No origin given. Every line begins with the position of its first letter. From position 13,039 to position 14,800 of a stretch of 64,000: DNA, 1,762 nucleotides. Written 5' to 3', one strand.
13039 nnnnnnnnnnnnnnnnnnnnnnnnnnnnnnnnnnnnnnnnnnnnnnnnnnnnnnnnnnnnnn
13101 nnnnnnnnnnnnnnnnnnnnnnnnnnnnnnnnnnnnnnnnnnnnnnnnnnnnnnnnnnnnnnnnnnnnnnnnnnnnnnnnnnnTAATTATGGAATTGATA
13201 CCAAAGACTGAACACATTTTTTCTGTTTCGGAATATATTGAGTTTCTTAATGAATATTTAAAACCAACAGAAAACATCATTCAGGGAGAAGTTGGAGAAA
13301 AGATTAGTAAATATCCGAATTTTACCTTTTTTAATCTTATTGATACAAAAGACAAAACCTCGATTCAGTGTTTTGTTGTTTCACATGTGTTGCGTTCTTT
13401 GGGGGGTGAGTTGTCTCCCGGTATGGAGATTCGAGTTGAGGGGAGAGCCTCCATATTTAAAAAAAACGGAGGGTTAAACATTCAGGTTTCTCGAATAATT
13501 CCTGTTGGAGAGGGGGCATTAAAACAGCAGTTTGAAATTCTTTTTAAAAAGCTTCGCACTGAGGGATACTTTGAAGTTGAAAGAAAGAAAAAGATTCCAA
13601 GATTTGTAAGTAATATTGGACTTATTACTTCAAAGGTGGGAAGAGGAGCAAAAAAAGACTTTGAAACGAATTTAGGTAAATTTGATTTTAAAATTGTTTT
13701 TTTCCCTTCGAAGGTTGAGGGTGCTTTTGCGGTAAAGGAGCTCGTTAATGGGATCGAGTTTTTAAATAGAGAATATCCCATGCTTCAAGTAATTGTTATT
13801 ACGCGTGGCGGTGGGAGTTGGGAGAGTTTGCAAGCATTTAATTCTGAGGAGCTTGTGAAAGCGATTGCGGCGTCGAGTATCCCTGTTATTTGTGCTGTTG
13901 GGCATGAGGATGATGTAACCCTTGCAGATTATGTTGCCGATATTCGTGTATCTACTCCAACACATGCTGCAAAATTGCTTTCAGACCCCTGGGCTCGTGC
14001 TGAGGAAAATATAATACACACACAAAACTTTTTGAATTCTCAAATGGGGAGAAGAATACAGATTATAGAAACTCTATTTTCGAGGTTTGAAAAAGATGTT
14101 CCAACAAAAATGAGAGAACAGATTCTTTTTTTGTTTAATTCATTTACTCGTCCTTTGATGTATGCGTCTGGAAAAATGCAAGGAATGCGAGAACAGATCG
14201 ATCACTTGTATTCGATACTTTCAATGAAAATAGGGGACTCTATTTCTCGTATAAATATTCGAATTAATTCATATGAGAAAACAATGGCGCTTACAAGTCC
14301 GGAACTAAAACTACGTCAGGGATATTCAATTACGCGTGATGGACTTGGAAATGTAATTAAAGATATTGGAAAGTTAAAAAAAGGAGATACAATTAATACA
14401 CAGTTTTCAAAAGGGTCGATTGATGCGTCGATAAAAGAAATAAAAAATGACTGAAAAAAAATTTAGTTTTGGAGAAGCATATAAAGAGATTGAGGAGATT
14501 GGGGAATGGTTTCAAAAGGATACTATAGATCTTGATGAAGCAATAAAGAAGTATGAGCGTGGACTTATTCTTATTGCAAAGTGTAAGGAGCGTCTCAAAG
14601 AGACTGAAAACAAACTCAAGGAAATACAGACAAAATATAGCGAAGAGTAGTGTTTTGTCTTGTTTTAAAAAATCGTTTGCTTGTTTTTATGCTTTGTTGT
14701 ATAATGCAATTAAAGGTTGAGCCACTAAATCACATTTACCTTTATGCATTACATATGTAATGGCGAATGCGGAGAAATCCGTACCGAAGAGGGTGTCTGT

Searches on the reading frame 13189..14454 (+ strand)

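Call 9: search_protein_families(library=pfam, proteins=[window:13189-14454:+], max_evalue=1)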
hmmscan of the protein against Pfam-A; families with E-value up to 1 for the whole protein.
window:13189-14454:+ (421 aa): 4 families
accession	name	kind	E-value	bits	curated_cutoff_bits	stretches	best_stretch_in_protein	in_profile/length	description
PF02601.20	Exonuc_VII_L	-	9e-62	209.8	35.9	1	127-413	1-314/315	Exonuclease VII, large subunit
PF13742.12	tRNA_anti_2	-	1.8e-09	38.2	27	1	12-103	2-94/95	OB-fold nucleic acid binding domain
PF01336.31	tRNA_anti-codon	-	0.00015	22.1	27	1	41-105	13-74/75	OB-fold nucleic acid binding domain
PF17516.8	ProQ_C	-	0.22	11.4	23.3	1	393-421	2-30/51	ProQ C-terminal domain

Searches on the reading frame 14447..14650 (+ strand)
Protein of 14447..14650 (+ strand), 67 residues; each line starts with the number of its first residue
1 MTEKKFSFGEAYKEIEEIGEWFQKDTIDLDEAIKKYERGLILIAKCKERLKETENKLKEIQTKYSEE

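Call 9: search_protein_families(library=pfam, proteins=[window:14447-14650:+], max_evalue=1)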
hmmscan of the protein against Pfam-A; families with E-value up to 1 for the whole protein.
window:14447-14650:+ (67 aa): 3 families
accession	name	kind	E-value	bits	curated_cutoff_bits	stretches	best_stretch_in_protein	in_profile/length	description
PF02609.21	Exonuc_VII_S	-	2e-12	47.4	24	1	8-58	1-51/52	Exonuclease VII small subunit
PF10241.14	KxDL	-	0.017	15.8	27.2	1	16-66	30-80/86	Uncharacterized conserved protein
PF14193.11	DUF4315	-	0.049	14.1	27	1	43-66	9-32/79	Domain of unknown function (DUF4315)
